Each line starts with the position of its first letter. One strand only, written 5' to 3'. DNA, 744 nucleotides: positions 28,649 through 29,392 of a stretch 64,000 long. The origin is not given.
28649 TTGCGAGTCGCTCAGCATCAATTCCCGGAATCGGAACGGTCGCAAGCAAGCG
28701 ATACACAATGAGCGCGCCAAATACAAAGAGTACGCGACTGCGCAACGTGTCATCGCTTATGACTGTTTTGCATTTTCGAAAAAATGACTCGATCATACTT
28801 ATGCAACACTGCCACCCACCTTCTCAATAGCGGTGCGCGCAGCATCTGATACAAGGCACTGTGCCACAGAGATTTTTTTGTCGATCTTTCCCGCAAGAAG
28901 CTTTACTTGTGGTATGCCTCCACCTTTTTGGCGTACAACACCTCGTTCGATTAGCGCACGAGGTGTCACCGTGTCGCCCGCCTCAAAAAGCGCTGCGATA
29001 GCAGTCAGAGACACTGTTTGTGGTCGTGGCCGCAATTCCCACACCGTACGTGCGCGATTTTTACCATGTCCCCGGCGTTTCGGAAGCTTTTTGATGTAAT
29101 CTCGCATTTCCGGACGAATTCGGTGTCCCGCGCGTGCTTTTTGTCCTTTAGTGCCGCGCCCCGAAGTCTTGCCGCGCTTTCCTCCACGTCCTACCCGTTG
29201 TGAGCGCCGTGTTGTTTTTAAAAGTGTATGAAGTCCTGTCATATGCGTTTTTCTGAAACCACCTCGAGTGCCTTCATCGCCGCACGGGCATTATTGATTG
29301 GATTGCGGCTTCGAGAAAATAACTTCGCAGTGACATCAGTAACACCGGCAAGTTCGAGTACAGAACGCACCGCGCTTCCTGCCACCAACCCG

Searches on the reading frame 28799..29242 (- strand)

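Call 37: search_protein_families(library=pfam, proteins=[window:28799-29242:-], max_evalue=0.001)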
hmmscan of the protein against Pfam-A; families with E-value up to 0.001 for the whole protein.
window:28799-29242:- (147 aa): 1 family
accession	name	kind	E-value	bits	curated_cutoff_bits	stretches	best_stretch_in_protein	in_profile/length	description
PF00828.25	Ribosomal_L27A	-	1.4e-10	41.9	21.5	1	76-146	1-71/72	Ribosomal proteins 50S-L15, 50S-L18e, 60S-L27A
